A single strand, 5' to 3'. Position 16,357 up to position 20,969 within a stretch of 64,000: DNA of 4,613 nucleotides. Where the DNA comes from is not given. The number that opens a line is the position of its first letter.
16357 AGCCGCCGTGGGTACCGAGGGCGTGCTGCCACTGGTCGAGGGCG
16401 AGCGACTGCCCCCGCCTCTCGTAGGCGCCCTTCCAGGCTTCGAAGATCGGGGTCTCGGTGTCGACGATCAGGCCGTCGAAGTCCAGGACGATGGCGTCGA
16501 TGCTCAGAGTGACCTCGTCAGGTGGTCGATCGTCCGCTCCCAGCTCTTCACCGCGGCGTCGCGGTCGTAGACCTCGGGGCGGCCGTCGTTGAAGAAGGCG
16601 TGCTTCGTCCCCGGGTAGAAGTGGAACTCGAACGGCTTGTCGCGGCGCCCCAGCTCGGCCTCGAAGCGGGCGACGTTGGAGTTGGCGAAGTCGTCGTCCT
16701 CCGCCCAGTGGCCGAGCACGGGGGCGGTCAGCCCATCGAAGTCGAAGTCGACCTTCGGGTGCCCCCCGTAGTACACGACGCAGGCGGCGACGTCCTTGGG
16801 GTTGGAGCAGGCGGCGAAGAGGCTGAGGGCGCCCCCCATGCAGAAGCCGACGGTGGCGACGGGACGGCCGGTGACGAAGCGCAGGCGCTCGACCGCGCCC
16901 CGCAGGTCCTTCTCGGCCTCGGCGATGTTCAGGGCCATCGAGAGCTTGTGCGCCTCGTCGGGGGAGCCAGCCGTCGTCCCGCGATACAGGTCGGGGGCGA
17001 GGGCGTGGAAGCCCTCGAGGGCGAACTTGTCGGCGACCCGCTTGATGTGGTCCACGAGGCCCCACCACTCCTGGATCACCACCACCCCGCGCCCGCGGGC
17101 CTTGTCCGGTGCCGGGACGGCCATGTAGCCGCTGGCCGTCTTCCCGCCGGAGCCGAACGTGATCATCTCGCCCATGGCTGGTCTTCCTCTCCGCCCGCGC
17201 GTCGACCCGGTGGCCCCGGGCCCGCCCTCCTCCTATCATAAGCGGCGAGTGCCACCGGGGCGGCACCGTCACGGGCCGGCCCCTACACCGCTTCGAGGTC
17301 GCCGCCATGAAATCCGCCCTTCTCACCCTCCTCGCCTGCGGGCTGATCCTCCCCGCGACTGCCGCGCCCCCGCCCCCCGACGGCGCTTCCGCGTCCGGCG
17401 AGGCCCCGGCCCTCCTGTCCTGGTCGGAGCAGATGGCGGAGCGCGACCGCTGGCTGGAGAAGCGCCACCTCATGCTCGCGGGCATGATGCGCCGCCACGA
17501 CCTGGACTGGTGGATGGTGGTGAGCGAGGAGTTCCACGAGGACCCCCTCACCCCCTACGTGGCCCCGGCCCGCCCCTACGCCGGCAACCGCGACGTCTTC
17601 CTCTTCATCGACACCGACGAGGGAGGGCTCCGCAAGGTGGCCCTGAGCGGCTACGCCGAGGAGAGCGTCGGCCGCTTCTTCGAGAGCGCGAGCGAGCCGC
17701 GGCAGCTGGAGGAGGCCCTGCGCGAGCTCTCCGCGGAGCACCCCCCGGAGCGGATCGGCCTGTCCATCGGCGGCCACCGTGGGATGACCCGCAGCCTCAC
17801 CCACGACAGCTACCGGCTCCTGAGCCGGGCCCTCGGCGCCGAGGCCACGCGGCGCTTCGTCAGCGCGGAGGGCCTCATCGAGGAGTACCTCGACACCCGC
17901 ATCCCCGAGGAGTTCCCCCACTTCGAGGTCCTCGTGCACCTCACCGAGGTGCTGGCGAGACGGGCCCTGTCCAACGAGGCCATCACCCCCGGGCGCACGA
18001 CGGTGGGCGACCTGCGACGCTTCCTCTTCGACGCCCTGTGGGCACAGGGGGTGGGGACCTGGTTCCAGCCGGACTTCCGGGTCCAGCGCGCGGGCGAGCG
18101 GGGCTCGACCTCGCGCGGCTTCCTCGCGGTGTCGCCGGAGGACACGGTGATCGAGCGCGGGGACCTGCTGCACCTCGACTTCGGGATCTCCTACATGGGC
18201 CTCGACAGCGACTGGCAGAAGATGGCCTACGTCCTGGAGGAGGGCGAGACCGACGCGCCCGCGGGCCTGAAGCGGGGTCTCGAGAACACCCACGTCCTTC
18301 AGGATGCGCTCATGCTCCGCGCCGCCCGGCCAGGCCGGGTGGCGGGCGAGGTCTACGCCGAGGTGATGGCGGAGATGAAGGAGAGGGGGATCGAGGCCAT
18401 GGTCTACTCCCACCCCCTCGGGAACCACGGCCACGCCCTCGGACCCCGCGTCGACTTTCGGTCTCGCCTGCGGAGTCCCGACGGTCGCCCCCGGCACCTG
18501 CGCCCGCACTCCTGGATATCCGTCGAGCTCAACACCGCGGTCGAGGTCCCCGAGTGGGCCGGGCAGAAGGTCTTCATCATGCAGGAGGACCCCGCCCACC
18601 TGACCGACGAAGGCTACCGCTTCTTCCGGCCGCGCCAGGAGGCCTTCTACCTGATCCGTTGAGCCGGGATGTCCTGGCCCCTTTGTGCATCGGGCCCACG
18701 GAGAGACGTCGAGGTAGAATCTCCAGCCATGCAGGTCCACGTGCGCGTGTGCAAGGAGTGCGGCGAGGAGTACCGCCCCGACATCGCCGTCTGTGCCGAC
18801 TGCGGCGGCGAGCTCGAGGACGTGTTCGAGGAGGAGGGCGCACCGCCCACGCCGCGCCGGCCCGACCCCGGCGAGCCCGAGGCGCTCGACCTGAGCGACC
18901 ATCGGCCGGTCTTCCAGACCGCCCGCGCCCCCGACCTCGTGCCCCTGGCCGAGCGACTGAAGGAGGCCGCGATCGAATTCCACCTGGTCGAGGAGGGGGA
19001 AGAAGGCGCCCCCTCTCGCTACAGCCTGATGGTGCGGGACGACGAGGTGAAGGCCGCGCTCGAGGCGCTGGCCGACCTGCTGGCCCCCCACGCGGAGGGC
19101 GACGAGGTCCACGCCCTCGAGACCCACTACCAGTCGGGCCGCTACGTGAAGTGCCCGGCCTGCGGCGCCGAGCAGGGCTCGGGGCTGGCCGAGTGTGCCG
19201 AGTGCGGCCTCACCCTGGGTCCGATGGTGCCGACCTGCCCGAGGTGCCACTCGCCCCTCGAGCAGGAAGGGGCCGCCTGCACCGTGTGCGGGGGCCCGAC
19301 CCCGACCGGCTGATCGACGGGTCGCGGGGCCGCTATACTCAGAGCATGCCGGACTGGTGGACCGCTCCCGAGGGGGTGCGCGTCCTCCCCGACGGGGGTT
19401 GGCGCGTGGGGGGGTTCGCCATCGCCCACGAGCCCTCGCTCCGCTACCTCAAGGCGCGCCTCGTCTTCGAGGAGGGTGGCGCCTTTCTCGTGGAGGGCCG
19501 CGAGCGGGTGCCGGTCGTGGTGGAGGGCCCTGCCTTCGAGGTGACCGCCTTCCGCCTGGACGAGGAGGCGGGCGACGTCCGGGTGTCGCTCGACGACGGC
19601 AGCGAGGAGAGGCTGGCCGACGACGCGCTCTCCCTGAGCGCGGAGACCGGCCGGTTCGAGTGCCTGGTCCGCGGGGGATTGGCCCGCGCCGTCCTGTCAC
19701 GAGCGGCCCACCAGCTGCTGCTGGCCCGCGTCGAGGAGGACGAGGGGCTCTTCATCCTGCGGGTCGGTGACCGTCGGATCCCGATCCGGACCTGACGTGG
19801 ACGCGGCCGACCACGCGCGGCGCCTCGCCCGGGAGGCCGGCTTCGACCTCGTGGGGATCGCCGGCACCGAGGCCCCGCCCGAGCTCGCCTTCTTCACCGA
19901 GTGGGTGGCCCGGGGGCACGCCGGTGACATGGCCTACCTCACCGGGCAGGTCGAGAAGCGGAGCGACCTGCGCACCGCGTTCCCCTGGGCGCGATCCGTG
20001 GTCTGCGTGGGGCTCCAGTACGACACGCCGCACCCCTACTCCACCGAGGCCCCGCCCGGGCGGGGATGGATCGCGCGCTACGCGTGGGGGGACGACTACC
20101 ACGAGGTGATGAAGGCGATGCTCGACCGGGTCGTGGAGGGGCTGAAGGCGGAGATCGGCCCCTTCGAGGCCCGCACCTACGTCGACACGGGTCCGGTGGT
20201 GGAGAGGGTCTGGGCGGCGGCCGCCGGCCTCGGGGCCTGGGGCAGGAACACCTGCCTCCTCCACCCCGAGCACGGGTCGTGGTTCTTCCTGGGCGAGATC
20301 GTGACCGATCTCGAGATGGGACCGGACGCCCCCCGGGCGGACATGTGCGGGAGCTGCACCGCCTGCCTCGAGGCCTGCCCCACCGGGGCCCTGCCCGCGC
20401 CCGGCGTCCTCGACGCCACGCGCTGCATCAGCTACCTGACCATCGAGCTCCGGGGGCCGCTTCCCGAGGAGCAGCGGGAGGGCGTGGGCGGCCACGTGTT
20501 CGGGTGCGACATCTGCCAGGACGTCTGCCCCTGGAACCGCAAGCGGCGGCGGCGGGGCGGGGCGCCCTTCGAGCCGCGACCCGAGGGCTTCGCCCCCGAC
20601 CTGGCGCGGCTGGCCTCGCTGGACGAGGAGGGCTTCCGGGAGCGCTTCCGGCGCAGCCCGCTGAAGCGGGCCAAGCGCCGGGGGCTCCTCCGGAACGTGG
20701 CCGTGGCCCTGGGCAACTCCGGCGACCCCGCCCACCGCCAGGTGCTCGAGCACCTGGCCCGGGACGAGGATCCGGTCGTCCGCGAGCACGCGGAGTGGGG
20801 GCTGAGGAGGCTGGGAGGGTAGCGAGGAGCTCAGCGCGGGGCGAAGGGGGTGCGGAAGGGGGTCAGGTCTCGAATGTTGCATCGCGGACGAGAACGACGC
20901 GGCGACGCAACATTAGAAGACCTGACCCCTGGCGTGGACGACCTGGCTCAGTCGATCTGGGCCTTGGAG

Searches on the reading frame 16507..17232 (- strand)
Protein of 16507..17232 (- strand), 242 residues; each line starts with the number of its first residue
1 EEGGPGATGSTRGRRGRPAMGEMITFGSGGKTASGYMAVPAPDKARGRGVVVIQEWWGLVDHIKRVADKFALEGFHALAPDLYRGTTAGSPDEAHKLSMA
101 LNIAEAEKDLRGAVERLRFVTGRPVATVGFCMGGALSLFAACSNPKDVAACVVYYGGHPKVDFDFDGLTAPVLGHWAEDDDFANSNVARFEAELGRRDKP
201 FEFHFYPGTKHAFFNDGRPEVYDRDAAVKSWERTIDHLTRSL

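Call 39: search_protein_families(library=pfam, proteins=[window:16507-17232:-], max_evalue=0.00001)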
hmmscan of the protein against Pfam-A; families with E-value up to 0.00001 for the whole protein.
window:16507-17232:- (242 aa): 3 families
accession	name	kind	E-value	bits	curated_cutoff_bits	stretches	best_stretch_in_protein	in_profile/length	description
PF01738.24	DLH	-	7.4e-45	153.6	21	1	41-240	7-215/217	Dienelactone hydrolase family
PF12697.13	Abhydrolase_6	-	1e-06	30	26.3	1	57-218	14-135/217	Alpha/beta hydrolase family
PF12146.15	Hydrolase_4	-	6.1e-06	26.2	27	0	60-153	14-106/239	Serine aminopeptidase, S33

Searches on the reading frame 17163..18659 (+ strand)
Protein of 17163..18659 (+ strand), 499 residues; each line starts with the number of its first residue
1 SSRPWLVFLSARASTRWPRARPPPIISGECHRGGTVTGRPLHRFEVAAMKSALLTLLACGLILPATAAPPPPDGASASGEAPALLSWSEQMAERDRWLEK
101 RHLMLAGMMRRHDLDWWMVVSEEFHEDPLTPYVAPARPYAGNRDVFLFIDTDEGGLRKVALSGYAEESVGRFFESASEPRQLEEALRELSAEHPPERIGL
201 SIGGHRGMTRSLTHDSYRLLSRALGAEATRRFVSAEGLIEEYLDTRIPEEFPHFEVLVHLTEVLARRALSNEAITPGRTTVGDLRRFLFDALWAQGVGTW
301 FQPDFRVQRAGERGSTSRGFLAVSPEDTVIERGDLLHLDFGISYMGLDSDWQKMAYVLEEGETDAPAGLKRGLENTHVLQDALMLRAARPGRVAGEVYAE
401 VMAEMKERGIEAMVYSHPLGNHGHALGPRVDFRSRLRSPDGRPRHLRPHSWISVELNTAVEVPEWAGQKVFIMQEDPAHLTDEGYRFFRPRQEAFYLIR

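Call 39: search_protein_families(library=pfam, proteins=[window:17163-18659:+], max_evalue=0.00001)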
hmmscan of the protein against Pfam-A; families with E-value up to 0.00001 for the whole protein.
window:17163-18659:+ (499 aa): 1 family
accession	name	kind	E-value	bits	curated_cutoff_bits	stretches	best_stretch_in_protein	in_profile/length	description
PF00557.29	Peptidase_M24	-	6.9e-10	39.5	23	1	321-465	62-195/208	Metallopeptidase family M24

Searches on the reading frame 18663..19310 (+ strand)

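Call 40: search_protein_families(library=pfam, proteins=[window:18663-19310:+], max_evalue=0.00001)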
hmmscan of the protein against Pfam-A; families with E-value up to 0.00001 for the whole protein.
window:18663-19310:+ (216 aa): 1 family
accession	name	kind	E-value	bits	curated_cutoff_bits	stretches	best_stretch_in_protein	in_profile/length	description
PF12773.13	DZR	-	5.2e-09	36.6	27.3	0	164-210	1-45/45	Double zinc ribbon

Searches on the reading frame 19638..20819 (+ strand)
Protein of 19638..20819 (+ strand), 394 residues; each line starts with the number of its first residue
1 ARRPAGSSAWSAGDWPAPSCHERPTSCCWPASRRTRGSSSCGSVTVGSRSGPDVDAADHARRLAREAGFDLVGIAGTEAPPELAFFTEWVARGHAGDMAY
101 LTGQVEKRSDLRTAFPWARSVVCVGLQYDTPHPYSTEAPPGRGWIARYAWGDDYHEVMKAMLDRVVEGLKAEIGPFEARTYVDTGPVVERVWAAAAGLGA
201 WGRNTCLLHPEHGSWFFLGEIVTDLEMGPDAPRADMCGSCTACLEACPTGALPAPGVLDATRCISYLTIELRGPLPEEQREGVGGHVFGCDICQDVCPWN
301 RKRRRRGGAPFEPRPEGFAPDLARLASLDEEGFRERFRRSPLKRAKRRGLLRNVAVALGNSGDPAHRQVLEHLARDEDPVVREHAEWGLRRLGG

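Call 40: search_protein_families(library=pfam, proteins=[window:19638-20819:+], max_evalue=0.00001)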
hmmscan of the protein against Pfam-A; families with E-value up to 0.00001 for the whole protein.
window:19638-20819:+ (394 aa): 2 families
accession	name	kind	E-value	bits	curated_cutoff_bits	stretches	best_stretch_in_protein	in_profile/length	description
PF13484.11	Fer4_16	-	3.5e-23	82.6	30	1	237-300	2-66/66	4Fe-4S double cluster binding domain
PF08331.15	QueG_DUF1730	-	2.9e-21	75.6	25.1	1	108-184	1-77/77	Epoxyqueuosine reductase QueG, DUF1730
